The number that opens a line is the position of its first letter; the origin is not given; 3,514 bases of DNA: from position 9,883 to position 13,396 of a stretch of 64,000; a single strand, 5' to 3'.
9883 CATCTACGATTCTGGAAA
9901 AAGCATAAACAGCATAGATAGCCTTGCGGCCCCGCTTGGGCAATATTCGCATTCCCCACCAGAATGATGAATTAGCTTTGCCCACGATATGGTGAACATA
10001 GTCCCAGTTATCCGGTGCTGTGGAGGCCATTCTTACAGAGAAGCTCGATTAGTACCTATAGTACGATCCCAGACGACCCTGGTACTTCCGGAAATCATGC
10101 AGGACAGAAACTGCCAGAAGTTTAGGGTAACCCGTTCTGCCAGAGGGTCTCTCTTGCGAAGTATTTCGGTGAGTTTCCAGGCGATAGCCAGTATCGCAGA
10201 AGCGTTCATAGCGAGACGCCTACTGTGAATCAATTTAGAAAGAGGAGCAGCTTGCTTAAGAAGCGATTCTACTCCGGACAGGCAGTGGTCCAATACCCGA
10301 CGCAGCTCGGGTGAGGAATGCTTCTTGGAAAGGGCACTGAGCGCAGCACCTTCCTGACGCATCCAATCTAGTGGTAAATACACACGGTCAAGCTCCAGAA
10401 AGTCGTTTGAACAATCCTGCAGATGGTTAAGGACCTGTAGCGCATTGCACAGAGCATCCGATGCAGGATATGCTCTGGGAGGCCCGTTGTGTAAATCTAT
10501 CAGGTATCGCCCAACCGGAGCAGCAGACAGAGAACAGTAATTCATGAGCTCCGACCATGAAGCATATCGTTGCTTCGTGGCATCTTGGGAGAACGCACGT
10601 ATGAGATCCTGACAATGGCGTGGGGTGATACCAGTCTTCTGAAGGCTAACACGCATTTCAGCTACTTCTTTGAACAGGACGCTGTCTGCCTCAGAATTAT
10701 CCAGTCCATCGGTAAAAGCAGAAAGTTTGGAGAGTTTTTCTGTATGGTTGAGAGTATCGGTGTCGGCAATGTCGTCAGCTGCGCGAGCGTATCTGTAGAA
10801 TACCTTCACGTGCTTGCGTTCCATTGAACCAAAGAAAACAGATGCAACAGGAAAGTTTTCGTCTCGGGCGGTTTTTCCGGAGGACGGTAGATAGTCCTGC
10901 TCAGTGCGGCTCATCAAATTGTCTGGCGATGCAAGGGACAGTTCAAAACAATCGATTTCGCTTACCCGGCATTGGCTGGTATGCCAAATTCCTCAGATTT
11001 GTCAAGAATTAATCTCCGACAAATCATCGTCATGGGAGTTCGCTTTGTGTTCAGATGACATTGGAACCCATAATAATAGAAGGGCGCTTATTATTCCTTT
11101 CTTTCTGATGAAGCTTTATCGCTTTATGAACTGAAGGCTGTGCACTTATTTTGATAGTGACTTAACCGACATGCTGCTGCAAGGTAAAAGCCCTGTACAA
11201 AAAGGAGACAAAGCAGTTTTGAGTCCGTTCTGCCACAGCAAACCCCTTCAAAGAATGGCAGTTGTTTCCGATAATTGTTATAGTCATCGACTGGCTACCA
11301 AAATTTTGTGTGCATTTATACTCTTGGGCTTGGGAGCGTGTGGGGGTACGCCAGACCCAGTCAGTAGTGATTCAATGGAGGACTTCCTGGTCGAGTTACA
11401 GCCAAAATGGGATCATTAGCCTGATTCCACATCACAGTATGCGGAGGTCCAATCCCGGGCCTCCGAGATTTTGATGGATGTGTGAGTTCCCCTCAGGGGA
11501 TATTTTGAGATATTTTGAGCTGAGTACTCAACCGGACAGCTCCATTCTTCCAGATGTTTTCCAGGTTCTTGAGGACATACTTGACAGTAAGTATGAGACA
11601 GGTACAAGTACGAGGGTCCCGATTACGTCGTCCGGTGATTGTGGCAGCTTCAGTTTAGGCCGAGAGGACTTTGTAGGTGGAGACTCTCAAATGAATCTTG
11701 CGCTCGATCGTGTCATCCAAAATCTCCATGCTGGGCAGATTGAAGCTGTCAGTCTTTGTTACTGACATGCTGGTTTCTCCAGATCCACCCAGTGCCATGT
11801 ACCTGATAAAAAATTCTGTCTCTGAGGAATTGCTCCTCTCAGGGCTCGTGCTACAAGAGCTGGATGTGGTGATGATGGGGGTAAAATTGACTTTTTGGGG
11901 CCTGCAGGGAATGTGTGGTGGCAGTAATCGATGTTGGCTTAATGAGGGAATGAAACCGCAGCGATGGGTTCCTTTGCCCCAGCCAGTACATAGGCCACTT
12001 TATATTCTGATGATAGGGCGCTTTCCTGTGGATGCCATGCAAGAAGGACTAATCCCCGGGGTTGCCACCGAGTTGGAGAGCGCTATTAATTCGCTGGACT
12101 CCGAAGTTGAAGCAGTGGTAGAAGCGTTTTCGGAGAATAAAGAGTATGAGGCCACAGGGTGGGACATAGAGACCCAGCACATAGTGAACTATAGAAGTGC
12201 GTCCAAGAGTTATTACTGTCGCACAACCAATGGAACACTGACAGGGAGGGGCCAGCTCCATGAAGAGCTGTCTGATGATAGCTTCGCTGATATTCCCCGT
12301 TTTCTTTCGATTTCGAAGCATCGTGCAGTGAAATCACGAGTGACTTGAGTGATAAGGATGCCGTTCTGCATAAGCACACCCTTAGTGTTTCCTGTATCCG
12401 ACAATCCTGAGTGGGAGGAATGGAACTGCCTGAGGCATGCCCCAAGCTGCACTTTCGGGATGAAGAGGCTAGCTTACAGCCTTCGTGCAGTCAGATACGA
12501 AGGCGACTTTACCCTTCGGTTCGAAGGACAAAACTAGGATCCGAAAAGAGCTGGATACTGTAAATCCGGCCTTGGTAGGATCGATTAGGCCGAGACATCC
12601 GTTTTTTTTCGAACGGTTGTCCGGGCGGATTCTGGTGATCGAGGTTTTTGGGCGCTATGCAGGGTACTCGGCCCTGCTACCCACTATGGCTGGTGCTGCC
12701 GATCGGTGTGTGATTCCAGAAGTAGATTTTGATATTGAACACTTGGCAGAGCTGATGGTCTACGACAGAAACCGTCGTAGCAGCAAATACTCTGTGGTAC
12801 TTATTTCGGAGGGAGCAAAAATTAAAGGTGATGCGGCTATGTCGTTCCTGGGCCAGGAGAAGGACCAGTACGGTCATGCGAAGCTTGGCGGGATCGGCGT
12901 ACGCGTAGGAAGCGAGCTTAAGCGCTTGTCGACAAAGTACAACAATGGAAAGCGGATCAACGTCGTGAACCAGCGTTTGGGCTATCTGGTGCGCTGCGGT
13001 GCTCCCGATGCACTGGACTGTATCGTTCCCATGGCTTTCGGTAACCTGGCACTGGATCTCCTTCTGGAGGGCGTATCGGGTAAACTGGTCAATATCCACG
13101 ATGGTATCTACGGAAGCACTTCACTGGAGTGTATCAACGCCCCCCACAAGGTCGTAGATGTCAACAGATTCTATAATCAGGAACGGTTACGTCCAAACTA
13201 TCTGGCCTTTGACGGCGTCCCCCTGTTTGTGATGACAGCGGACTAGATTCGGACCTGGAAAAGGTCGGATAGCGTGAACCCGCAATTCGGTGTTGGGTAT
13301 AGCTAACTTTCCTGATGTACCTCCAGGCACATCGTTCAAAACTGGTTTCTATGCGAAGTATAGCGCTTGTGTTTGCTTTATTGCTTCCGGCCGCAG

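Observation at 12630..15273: Circularly permuted 2.6-kb duplicate of the pfk / beta-rich ORF / nfeD locus, inserted 22 kb from its source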

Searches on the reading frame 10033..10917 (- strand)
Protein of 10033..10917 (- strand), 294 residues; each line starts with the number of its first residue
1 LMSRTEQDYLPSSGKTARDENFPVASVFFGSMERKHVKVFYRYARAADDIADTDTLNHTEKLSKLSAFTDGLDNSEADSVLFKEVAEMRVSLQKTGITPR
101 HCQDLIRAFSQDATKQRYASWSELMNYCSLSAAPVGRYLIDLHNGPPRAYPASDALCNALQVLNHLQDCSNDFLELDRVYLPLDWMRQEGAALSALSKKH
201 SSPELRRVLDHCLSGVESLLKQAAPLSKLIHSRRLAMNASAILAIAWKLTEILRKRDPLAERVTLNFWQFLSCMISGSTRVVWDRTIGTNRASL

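Call 6: search_protein_families(library=pfam, proteins=[window:10033-10917:-])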
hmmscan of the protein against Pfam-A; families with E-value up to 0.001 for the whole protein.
window:10033-10917:- (294 aa): 1 family
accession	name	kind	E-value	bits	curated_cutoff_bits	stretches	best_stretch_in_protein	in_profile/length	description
PF00494.24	SQS_PSY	-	2.4e-47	162.3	26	1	17-269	3-263/263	Squalene/phytoene synthase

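Call 11: find_encoding_contigs(protein=window:10033-10917:-, flank=8000, max_places=10)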
Protein window:10033-10917:- (294 aa): no gene with exactly this product is on record in the collection.

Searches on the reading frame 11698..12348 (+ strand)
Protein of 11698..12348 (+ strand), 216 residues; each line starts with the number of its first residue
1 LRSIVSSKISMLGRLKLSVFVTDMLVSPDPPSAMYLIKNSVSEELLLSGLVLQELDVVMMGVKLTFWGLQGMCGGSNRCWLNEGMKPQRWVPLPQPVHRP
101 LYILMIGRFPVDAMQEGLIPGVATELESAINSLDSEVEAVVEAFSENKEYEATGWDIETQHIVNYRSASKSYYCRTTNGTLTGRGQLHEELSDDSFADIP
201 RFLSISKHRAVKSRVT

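Call 6: search_protein_families(library=pfam, proteins=[window:11698-12348:+])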
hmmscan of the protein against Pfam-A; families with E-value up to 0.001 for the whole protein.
window:11698-12348:+ (216 aa): 0 families

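Call 38: search_protein_families(library=ncbifam, proteins=[window:11698-12348:+], max_evalue=0.1)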
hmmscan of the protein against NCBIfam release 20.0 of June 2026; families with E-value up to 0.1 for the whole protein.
window:11698-12348:+ (216 aa): 0 families

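Call 59: search_protein_families(library=pfam, proteins=[window:11698-12348:+], max_evalue=10)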
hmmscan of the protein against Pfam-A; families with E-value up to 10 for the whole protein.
window:11698-12348:+ (216 aa): 0 families

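Call 65: find_encoding_contigs(protein=window:11728-12348:+, flank=6000, max_places=10)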
Protein window:11728-12348:+ (206 aa): 1 contig read that carries it; 1 place shown.
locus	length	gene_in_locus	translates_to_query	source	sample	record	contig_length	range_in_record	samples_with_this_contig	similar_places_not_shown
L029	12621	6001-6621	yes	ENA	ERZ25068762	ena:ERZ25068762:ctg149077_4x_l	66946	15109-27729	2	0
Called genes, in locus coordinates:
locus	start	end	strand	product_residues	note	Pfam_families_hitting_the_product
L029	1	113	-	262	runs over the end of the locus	PF00903:Glyoxalase (faint), PF18029:Glyoxalase_6 (faint)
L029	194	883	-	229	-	PF09365:DUF2461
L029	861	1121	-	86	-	-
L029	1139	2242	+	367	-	PF01053:Cys_Met_Meta_PP, PF00266:Aminotran_5 (faint)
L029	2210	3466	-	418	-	PF01593:Amino_oxidase, PF13450:NAD_binding_8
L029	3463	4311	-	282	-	PF00494:SQS_PSY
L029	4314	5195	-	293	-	PF00494:SQS_PSY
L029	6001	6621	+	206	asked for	-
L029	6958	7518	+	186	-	PF00365:PFK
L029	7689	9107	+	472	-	-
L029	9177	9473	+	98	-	-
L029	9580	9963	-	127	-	PF08327:AHSA1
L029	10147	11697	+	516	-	PF00403:HMA, PF00122:E1-E2_ATPase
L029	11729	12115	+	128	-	PF00702:Hydrolase (weak)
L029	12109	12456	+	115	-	-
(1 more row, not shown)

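Call 70: find_homologous_proteins(query=window:11698-12348:+, max_evalue=0.001)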
Query window:11698-12348:+ (216 aa): 2 proteins with E <= 0.001 among 166 candidates.
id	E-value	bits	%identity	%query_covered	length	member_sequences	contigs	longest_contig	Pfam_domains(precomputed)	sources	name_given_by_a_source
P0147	1.8e-133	461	100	95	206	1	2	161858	-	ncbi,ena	-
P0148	6.9e-86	305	93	69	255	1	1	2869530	-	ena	-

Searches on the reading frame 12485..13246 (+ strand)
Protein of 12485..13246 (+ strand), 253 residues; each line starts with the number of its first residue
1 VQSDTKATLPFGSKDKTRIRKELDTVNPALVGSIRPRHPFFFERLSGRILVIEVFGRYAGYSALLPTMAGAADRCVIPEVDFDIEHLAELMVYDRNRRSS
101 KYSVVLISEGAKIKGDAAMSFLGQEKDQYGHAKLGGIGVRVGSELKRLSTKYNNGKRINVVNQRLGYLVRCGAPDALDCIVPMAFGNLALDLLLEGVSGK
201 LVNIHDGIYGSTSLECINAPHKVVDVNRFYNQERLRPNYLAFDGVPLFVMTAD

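Call 6: search_protein_families(library=pfam, proteins=[window:12485-13246:+])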
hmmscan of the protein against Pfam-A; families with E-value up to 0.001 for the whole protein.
window:12485-13246:+ (253 aa): 1 family
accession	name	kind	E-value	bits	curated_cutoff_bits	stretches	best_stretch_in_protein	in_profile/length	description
PF00365.25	PFK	-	1.2e-18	67.9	30.9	1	47-192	160-276/277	Phosphofructokinase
